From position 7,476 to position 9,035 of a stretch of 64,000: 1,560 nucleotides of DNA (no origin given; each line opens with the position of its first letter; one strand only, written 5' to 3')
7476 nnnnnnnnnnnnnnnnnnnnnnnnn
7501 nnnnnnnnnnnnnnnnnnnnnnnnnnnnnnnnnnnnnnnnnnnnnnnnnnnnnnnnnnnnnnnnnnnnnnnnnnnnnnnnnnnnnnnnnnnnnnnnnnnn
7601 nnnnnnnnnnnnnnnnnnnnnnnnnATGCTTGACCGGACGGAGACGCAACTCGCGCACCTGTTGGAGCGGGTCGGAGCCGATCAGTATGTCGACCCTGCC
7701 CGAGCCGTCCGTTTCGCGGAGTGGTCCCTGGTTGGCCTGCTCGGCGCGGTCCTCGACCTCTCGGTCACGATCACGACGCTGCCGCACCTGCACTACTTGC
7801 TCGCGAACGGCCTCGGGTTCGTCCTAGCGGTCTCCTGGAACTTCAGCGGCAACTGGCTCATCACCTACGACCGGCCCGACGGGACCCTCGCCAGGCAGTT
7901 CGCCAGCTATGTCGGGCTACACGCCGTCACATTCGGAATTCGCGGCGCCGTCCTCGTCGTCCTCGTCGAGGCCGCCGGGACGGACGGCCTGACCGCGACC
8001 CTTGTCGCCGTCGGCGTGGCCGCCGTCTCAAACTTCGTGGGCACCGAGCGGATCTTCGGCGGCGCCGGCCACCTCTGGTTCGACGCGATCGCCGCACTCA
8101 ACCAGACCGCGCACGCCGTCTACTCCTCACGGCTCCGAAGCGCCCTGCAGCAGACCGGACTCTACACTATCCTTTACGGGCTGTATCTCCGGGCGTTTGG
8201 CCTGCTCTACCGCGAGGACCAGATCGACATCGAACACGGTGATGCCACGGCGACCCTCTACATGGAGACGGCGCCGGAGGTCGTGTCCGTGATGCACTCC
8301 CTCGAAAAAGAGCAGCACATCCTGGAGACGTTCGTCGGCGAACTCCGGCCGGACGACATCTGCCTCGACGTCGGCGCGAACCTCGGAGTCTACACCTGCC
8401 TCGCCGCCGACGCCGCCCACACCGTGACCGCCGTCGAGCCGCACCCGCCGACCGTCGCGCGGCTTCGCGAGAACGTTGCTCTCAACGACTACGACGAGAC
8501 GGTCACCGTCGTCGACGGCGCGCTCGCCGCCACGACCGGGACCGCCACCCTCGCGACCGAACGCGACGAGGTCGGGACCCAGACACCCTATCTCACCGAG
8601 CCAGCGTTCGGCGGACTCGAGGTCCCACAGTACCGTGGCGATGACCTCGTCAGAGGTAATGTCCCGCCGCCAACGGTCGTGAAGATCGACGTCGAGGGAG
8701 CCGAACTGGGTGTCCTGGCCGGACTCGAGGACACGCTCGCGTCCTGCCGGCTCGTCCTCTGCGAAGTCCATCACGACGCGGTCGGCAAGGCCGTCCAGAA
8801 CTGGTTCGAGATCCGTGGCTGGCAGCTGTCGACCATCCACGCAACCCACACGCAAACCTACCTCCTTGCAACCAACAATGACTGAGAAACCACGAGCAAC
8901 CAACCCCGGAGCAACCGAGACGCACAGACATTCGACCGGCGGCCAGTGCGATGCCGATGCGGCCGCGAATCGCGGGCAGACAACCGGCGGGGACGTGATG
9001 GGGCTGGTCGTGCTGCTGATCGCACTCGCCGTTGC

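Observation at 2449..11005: Gtr-like (AglD/AglS-like) surface-glycan editing cassette next to an integrase on a mobile element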

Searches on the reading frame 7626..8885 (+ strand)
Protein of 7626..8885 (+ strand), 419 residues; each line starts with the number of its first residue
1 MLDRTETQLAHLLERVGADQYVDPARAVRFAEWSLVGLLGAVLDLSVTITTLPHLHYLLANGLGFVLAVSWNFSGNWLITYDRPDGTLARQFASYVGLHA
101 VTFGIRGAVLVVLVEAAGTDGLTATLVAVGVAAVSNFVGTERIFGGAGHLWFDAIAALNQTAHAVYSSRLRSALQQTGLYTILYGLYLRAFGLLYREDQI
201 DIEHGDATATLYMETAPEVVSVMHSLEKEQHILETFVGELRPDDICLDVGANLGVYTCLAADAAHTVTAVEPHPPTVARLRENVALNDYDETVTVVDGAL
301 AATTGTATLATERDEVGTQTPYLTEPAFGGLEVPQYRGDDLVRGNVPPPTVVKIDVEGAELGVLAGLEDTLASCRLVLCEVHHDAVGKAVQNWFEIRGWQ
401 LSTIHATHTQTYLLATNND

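Call 5: search_protein_families(library=pfam, proteins=[window:7626-8885:+], max_evalue=0.01)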
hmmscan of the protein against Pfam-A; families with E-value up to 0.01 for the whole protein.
window:7626-8885:+ (419 aa): 3 families
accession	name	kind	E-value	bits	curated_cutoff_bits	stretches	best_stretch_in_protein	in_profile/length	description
PF05050.19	Methyltransf_21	-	6.5e-19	69.1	22.7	1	248-393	1-159/173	Methyltransferase FkbM domain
PF04138.20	GtrA_DPMS_TM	-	1.4e-16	61.2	26.1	1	34-143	3-115/117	GtrA/DPMS, transmembrane domain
PF02475.24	TRM5-TYW2_MTfase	-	0.00024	21.5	28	1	221-298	16-94/164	TRM5/TYW2 methyltransferase domain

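Call 6: search_protein_families(library=ncbifam, proteins=[window:7626-8885:+], max_evalue=0.01)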
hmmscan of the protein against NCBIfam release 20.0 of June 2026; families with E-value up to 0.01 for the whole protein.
window:7626-8885:+ (419 aa): 4 families
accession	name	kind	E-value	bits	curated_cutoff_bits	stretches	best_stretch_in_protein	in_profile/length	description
TIGR01444.1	fkbM_fam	subfamily_domain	2.4e-26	92.9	37.7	1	246-382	2-143/143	FkbM family methyltransferase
TIGR02469.1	CbiT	equivalog_domain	0.0024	18.1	78.3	1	239-300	16-79/124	precorrin-6Y C5,15-methyltransferase (decarboxylating) subunit CbiT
NF011529.0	PRK14968.1-3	equivalog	0.0044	16.5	162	1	241-300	33-91/198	putative methyltransferase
NF000468.1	Erm37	exception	0.0061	16.6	350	1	238-284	28-74/179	23S rRNA (adenine(2058)-N(6))-methyltransferase Erm(37)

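Call 59: search_solved_structures(query=window:7626-8885:+, max_evalue=0.01)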
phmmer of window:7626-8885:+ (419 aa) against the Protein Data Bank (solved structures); distinct sequences matched with E-value up to 0.01: 0.

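Call 60: find_homologous_proteins(query=window:7626-8885:+)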
Query window:7626-8885:+ (419 aa): 111 proteins with E <= 0.001 among 8000 candidates.
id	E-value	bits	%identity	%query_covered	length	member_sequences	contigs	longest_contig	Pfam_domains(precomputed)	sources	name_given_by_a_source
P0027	1.3e-275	932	100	100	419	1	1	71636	PF05050.20,PF04138.21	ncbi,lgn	-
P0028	2.6e-116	407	51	98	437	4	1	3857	PF05050.20,PF04138.21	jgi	-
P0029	6.8e-114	399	52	95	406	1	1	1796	PF05050.20,PF04138.21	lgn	-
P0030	2.6e-113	397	52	99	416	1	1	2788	PF05050.20,PF04138.21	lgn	-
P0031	1.5e-110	388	51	94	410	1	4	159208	PF05050.20,PF04138.21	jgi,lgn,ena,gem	-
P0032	5.8e-110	386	53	94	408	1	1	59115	PF05050.20,PF04138.21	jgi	jgi:FkbM family methyltransferase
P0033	4.6e-109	383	50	98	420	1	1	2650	PF05050.20,PF04138.21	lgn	-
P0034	1.1e-108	382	49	99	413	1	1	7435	PF05050.20,PF04138.21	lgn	-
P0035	1.6e-107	378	51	90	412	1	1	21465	PF05050.20,PF04138.21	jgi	jgi:FkbM family methyltransferase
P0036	8.5e-107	376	49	95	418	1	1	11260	PF05050.20,PF04138.21,PF05575.17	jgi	-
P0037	1.2e-105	372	49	93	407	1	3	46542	PF05050.20,PF04138.21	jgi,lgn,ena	-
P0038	4.6e-105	370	49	98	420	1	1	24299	PF05050.20,PF04138.21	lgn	-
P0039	6.1e-105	370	46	98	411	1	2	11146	PF05050.20,PF04138.21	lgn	-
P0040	1.4e-103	365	50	93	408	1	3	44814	PF05050.20,PF04138.21,PF05575.17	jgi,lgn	-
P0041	1.0e-102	362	46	98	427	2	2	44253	PF05050.20,PF04138.21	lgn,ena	-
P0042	2.0e-102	361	50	88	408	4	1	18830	PF05050.20,PF04138.21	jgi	-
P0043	9.3e-102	359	52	85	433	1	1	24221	PF05050.20,PF04138.21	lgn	-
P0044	1.3e-101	359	46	99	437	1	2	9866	PF05050.20,PF04138.21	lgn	-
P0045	4.4e-101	357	50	86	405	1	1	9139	PF05050.20,PF04138.21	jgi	-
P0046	4.6e-101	357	53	85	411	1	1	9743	PF05050.20,PF04138.21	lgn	-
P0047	1.9e-99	352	47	94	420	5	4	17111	PF05050.20,PF04138.21,PF05575.17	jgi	jgi:FkbM family methyltransferase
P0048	1.5e-98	349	47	93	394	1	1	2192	PF05050.20,PF04138.21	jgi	-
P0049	1.8e-98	348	46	98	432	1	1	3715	PF05050.20,PF04138.21,PF05575.17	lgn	-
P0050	4.9e-98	347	46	98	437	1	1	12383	PF05050.20,PF04138.21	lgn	-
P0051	9.7e-98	346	45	98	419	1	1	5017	PF05050.20,PF04138.21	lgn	-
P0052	4.7e-96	340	48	95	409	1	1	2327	PF05050.20,PF04138.21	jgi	-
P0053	2.3e-95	338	49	92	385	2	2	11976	PF05050.20,PF04138.21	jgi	-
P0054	1.2e-94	336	46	95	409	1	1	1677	PF05050.20,PF04138.21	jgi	jgi:FkbM family methyltransferase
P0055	1.4e-94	336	49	86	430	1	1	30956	PF05050.20,PF04138.21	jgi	-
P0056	7.3e-94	333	52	86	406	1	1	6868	PF05050.20,PF04138.21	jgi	jgi:FkbM family methyltransferase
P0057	2.7e-93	331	46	95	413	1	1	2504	PF05050.20,PF04138.21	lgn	-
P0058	1.8e-92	329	44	98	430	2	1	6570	PF05050.20,PF04138.21,PF05575.17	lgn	-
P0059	1.9e-92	328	43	97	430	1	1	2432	PF05050.20,PF04138.21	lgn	-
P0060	1.8e-91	325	44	98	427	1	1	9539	PF05050.20,PF04138.21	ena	-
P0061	1.6e-90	322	45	95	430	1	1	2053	PF05050.20,PF04138.21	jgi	jgi:FkbM family methyltransferase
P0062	2.1e-90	322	46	91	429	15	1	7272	PF05050.20,PF04138.21,PF05575.17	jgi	jgi:FkbM family methyltransferase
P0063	5.1e-90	320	46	92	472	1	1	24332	PF05050.20,PF04138.21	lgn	-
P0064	5.8e-90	320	44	92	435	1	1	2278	PF05050.20,PF04138.21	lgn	-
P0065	1.3e-88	316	47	87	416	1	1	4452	PF05050.20,PF04138.21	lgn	-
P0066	4.5e-87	311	48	85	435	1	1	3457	PF05050.20,PF04138.21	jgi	jgi:FkbM family methyltransferase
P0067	3.7e-86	308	42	98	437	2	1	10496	PF05050.20,PF04138.21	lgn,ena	-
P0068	1.6e-84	302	46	86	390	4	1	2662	PF05050.20,PF04138.21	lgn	-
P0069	3.0e-84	301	45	94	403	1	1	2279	PF05050.20,PF04138.21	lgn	-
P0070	5.2e-84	301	44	94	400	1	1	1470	PF05050.20,PF04138.21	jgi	jgi:FkbM family methyltransferase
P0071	7.4e-84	300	47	83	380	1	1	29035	PF05050.20,PF04138.21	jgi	jgi:FkbM family methyltransferase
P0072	4.7e-80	288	44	93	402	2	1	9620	PF05050.20,PF04138.21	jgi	-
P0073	3.2e-77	278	38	100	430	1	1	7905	PF05050.20,PF04138.21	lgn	-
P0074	5.5e-76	274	38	97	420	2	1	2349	PF05050.20,PF04138.21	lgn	-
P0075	6.7e-75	271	37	96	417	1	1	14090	PF05050.20,PF04138.21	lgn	-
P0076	3.4e-74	268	42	99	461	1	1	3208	PF05050.20,PF04138.21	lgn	-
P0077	1.3e-71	260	43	93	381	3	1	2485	PF05050.20,PF04138.21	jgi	-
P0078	2.5e-71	259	36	98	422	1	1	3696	PF05050.20,PF04138.21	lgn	-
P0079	7.5e-68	247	40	99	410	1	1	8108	PF05050.20,PF04138.21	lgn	-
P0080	8.0e-52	195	45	62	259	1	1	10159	PF05050.20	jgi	jgi:FkbM family methyltransferase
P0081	1.4e-30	125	42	44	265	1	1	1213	PF05050.20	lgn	-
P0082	7.2e-26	109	37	56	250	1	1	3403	PF05050.20,PF05575.17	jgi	jgi:FkbM family methyltransferase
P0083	1.1e-25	109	43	45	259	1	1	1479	PF05050.20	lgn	-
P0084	7.6e-24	103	33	60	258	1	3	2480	PF05050.20,PF02475.24,PF05575.17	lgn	-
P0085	2.5e-22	98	39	45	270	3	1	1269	PF05050.20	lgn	-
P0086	3.1e-22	97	39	37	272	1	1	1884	PF05050.20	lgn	-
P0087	1.3e-21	95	33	61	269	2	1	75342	PF05050.20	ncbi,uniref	ncbi:FkbM family methyltransferase [Haladaptatus sp. DFWS20]|uniref:FkbM family methyltransferase n=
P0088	9.2e-19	86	37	37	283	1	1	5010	PF05050.20,PF05575.17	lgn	-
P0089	1.5e-17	82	31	55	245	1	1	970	PF05050.20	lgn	-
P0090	1.7e-17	82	39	38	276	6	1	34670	PF05050.20,PF05575.17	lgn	-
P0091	1.4e-16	79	40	37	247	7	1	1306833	PF05050.20,PF05575.17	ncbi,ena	-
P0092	1.1e-15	76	39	37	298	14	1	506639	PF05050.20,PF05575.17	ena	-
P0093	5.3e-14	70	35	38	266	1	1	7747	PF05050.20,PF02475.24,PF05575.17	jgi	jgi:FkbM family methyltransferase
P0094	1.4e-13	69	36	34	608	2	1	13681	PF08660.18,PF05050.20,PF01135.26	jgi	jgi:UDP-N-acetylglucosamine--N-acetylmuramyl-(pentapeptide) pyrophosphoryl-undecaprenol N-acetylgluc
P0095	3.1e-12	64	43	34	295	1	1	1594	PF05050.20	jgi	jgi:FkbM family methyltransferase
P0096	1.4e-11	62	36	47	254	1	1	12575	PF05050.20,PF05575.17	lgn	-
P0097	1.4e-11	62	37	37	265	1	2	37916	PF05050.20,PF02475.24,PF01135.26,PF05575.17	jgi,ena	-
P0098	1.7e-11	62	36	40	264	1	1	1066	PF05050.20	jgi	jgi:FkbM family methyltransferase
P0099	1.9e-10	58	34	36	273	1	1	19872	PF05050.20,PF02475.24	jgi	jgi:FkbM family methyltransferase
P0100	7.9e-10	56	37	35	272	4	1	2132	PF05050.20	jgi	jgi:FkbM family methyltransferase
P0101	9.8e-10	56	36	34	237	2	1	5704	PF05050.20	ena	-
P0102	1.0e-9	56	41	34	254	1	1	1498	PF05050.20,PF02475.24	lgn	-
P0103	2.5e-9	55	36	42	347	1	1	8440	PF05050.20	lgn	-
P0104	2.5e-9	55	38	33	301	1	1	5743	PF05050.20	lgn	-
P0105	3.7e-9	54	34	37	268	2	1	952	PF05050.20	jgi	jgi:FkbM family methyltransferase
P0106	4.4e-9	54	34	35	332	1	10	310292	PF05050.20,PF02475.24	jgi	jgi:FkbM family methyltransferase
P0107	5.0e-9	54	35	47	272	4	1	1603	PF13847.13,PF05050.20,PF05575.17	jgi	-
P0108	7.3e-9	53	36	36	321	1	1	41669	PF05050.20,PF05575.17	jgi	jgi:FkbM family methyltransferase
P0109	1.4e-8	52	41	37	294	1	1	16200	PF05050.20,PF02475.24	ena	-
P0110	1.6e-8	52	35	30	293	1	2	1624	PF05050.20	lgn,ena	-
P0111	3.5e-8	51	36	35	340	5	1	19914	PF05050.20,PF01135.26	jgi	jgi:FkbM family methyltransferase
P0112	5.3e-8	50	36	37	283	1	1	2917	PF05050.20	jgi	jgi:FkbM family methyltransferase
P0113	7.0e-8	50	28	51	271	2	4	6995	PF05050.20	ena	-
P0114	1.1e-7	49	33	44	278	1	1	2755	PF05050.20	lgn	-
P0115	1.4e-7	49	36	32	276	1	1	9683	PF05050.20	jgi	jgi:FkbM family methyltransferase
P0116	1.9e-7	48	34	33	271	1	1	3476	PF05050.20,PF01135.26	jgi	jgi:FkbM family methyltransferase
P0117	2.8e-7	48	37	34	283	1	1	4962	PF05050.20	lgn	-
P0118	4.7e-7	47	33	40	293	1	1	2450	PF05050.20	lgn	-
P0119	5.1e-7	47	33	32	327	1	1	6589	PF05050.20,PF02475.24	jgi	jgi:FkbM family methyltransferase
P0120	6.1e-7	47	36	32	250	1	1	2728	PF05050.20,PF01135.26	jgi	jgi:FkbM family methyltransferase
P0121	7.3e-7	47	33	39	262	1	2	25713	PF05050.20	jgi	jgi:FkbM family methyltransferase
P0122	1.0e-6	46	35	31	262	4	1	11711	PF05050.20,PF01135.26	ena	-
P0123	1.1e-6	46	37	31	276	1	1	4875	PF05050.20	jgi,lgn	jgi:FkbM family methyltransferase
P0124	1.6e-6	45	35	34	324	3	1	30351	PF05050.20,PF02475.24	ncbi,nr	ncbi:MAG TPA: FkbM family methyltransferase [Acidimicrobiales bacterium]|nr:FkbM family methyltransf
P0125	2.4e-6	45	38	34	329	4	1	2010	PF05050.20,PF05575.17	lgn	-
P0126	4.7e-6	44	32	39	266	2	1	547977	PF05050.20,PF02475.24,PF05575.17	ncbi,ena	-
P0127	7.2e-6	43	33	38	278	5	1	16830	PF05050.20,PF02475.24,PF01135.26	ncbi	-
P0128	1.1e-5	43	33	37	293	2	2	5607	PF05050.20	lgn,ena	-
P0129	1.2e-5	43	33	34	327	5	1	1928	PF05050.20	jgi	jgi:FkbM family methyltransferase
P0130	1.5e-5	42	34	33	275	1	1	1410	PF05050.20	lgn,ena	-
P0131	2.3e-5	42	35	34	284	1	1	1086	PF05050.20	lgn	-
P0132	5.0e-5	41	34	34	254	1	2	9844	PF05050.20,PF05575.17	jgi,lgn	jgi:FkbM family methyltransferase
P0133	6.2e-5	40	27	50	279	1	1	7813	PF05050.20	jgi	jgi:FkbM family methyltransferase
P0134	7.5e-5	40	34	37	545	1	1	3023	PF13847.13,PF13489.13,PF08003.18,PF13649.13,PF05050.20,PF01728.26,PF08241.19,PF08242.19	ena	-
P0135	7.5e-5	40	27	45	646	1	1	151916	PF00534.27,PF13579.13,PF05050.20,PF13439.13,PF20706.4,PF13692.13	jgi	jgi:FkbM family methyltransferase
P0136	4.6e-4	37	31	36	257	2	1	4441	PF05050.20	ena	-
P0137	7.8e-4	37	33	37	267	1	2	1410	PF05050.20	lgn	-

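Call 61: find_encoding_contigs(protein=P0031, flank=10000, max_places=3)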
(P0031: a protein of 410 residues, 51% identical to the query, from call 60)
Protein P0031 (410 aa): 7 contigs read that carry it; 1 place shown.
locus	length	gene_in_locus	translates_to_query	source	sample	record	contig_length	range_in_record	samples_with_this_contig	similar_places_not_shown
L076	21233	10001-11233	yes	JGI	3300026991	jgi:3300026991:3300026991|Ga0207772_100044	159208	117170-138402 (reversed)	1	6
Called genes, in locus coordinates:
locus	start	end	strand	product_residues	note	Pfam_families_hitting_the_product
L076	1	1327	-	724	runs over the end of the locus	-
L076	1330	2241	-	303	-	-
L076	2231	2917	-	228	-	-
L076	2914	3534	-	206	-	-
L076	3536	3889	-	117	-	-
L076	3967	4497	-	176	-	-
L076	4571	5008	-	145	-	-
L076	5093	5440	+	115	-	-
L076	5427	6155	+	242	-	-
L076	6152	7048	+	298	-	-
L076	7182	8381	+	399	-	PF13641:Glyco_tranf_2_3 (weak), PF00535:Glycos_transf_2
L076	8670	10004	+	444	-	-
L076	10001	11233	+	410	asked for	PF04138:GtrA_DPMS_TM, PF05050:Methyltransf_21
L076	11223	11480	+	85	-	-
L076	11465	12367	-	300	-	-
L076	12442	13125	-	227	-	PF00239:Resolvase, PF13936:HTH_38 (weak), PF13384:HTH_23 (faint)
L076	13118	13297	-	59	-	-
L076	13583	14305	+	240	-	-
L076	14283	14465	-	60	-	-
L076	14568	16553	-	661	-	-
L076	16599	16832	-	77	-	-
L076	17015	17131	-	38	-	-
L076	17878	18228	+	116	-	-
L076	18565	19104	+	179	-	-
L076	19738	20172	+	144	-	-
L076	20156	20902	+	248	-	-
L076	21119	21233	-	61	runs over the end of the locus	-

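Call 62: find_encoding_contigs(protein=P0032, flank=10000, max_places=2)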
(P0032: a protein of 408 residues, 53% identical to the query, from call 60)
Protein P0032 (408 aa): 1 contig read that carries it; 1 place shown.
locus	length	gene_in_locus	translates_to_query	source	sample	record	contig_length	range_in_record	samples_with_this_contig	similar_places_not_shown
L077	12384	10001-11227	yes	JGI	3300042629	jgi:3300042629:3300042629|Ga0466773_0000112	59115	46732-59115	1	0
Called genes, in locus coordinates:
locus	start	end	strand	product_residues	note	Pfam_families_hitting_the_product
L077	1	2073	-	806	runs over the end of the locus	-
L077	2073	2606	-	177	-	-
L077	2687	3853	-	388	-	-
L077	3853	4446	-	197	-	-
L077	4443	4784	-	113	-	-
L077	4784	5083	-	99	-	-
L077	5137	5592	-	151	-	-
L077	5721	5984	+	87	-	-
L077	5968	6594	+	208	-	-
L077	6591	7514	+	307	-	-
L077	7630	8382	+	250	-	PF00535:Glycos_transf_2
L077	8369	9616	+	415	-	-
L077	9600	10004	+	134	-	-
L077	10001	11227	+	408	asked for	PF04138:GtrA_DPMS_TM, PF05050:Methyltransf_21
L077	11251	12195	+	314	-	-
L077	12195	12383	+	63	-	?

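Call 65: find_related_loci(query=window:7626-8885:+, collection=viral_contigs, flank=10000)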
Query window:7626-8885:+ (419 aa) in viral_contigs; peptide patterns used: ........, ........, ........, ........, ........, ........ (x = any residue, [..] = any of these).
No stretch of DNA in the collection matches any of the patterns.

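Call 67: find_related_loci(query=A5, collection=viral_contigs, flank=10000)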
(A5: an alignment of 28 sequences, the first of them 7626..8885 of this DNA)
Query A5 (419 aa) in viral_contigs; peptide patterns used: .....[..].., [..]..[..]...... (x = any residue, [..] = any of these).
81 stretches matched a pattern; 30 encode a relative of the query (tblastn E <= 1e-3); 30 distinct loci.
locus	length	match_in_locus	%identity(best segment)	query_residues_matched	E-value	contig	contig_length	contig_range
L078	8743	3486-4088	28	205-391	1e-17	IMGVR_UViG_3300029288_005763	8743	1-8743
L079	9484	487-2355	32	196-392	1e-14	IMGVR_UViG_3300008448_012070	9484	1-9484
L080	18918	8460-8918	29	236-381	8e-14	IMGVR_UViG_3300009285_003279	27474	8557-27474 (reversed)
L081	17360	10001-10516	32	242-411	6e-12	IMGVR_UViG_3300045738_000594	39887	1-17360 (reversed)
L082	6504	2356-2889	30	202-387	2e-11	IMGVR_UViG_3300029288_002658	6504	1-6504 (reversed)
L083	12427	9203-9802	30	184-376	1e-10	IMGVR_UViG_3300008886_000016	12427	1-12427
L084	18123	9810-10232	32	242-381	2e-10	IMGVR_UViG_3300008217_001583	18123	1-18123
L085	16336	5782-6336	27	227-410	4e-9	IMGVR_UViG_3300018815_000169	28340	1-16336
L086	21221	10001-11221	29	228-396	2e-8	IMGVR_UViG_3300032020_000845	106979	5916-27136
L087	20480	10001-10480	24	202-373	2e-7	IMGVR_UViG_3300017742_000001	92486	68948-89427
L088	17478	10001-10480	24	202-373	2e-7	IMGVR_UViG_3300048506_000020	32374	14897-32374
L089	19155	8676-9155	24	202-373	2e-7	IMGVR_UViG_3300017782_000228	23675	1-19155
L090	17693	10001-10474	25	202-371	1e-6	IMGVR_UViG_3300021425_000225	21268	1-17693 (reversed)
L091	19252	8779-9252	25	202-371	1e-6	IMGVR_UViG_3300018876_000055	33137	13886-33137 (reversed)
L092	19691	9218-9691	25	202-371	1e-6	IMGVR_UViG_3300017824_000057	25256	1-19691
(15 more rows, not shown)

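Call 68: find_related_loci(query=A5, collection=metagenome_contigs, flank=10000)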
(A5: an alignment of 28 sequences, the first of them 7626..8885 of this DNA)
Query A5 (419 aa) in metagenome_contigs; peptide patterns used: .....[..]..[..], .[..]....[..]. (x = any residue, [..] = any of these).
600 stretches matched a pattern (row limit reached: there are more); 349 encode a relative of the query (tblastn E <= 1e-3); the best 80 are kept; 80 distinct loci.
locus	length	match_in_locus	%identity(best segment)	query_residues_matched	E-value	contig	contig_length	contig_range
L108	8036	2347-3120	33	163-413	5e-31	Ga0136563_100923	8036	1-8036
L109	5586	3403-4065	35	170-383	8e-30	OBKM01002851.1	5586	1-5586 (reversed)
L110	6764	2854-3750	27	149-418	2e-25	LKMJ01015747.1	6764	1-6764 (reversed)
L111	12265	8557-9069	36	218-382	2e-20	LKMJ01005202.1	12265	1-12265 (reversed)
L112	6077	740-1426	31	186-408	1e-19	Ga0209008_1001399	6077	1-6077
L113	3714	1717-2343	25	217-416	1e-19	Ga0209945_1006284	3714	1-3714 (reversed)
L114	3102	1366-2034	33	151-382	1e-19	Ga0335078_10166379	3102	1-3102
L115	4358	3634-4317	36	198-382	1e-19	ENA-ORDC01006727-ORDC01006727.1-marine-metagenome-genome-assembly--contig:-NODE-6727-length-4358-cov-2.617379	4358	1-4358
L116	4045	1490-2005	32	230-401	4e-18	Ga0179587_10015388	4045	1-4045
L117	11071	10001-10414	38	247-383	2e-17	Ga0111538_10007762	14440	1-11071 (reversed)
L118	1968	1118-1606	33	247-399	2e-17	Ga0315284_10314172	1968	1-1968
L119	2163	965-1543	35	222-416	5e-17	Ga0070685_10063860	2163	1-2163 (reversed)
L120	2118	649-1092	38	229-371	9e-17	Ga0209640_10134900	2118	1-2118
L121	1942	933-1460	32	199-378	1e-16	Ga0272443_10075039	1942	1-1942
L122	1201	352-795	38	229-371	7e-17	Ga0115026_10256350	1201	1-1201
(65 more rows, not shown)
